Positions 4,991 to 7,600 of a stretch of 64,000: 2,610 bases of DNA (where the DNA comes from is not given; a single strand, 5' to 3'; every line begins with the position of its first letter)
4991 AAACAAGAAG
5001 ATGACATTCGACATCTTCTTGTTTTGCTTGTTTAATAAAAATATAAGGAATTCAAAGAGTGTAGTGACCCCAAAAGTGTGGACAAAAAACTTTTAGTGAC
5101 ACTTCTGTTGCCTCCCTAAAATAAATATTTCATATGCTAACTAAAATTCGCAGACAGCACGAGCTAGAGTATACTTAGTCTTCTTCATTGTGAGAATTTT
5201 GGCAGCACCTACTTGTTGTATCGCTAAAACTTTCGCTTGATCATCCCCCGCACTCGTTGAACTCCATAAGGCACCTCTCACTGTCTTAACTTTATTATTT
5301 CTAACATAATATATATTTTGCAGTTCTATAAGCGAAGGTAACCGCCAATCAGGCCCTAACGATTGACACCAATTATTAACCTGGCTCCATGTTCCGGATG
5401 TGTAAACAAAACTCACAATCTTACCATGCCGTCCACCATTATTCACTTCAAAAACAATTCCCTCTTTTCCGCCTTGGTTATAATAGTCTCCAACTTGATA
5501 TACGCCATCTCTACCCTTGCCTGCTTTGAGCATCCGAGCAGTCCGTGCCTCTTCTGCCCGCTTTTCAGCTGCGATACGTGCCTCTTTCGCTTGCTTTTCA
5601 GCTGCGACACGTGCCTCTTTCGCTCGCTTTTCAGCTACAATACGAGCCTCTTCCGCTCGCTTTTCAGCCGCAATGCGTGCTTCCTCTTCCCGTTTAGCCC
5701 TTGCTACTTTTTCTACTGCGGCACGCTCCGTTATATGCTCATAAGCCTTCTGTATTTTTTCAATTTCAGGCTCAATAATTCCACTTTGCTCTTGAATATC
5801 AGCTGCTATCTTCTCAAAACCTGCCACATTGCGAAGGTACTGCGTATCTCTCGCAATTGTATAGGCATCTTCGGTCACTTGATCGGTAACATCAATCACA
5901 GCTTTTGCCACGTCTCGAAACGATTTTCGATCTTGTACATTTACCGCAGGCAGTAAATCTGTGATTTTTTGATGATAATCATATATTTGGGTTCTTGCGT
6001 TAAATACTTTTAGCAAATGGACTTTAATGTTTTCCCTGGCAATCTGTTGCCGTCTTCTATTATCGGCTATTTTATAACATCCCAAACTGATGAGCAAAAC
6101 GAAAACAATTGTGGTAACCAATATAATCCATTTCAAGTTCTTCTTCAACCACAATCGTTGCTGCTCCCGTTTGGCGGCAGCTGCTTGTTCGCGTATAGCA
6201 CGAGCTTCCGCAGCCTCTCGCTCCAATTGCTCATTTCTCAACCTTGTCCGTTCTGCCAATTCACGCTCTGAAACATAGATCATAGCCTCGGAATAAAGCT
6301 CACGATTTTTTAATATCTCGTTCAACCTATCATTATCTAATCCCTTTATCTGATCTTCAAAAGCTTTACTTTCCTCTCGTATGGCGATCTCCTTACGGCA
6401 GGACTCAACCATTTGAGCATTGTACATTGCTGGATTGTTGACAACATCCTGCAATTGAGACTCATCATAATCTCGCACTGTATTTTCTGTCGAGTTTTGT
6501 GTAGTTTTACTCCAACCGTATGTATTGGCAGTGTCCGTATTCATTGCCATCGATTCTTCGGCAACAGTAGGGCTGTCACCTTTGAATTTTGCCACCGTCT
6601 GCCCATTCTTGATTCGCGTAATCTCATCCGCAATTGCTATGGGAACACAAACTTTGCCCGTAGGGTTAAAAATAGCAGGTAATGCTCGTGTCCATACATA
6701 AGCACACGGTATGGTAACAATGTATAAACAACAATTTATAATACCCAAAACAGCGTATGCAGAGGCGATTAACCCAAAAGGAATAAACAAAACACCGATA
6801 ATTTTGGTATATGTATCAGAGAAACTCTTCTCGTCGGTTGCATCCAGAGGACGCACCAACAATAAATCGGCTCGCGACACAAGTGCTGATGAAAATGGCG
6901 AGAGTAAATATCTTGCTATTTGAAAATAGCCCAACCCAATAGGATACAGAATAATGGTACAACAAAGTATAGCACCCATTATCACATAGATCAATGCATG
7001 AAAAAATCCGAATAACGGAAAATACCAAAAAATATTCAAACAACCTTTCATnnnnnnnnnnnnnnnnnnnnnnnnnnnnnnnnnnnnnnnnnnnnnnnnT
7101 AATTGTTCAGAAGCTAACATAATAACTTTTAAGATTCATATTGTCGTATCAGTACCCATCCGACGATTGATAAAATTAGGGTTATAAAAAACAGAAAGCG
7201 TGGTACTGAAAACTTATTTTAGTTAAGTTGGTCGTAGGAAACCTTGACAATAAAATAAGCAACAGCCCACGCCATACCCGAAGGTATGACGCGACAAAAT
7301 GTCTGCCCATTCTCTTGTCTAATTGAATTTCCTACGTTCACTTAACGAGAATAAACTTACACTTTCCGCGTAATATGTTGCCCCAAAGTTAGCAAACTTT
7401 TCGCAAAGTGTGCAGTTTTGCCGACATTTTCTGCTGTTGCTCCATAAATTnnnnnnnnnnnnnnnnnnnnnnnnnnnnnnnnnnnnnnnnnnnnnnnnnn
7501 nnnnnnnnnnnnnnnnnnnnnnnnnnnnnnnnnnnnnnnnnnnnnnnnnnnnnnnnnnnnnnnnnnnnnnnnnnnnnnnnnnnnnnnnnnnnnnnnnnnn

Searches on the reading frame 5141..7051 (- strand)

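Call 11: search_protein_families(library=pfam, proteins=[window:5141-7051:-], max_evalue=0.01)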
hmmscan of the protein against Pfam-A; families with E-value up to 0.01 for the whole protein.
window:5141-7051:- (636 aa): 2 families
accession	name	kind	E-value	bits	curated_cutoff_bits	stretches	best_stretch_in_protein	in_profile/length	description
PF03733.18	YccF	-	1.4e-09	38.8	27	1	4-53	1-49/51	Inner membrane component domain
PF07603.17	Lcl_C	-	9.9e-05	23.1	34.9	1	554-633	23-116/117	Lcl C-terminal domain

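Call 51: search_protein_families(library=ncbifam, proteins=[window:5141-7051:-], max_evalue=0.01)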
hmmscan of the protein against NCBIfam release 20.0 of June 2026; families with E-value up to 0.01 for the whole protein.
window:5141-7051:- (636 aa): 6 families
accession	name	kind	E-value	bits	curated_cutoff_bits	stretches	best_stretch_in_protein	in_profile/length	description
NF008740.0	PRK11770.1-2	equivalog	7.4e-09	35.9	123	1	1-60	1-59/124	YccF domain-containing protein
NF008739.0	PRK11770.1-1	equivalog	1.3e-07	31.9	213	1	4-61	77-133/148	YccF domain-containing protein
NF008741.0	PRK11770.1-3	equivalog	6.9e-06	26.5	140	1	4-136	5-130/133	YccF domain-containing protein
NF046116.1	adhesin_Lcl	equivalog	1e-05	24.3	500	1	531-634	318-429/431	collagen-like adhesin Lcl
NF008742.0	PRK11770.1-4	equivalog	1.4e-05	25.1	155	1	4-146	7-142/147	YccF domain-containing protein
NF007065.0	PRK09510.1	equivalog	0.0045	16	213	1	412-504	160-246/387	cell envelope integrity protein TolA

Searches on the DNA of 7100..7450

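Call 75: search_rna_families(source=window, start=7100, end=7450, threshold=evalue, max_evalue=1)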
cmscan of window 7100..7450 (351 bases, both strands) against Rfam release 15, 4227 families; matches with E-value up to 1: 0.
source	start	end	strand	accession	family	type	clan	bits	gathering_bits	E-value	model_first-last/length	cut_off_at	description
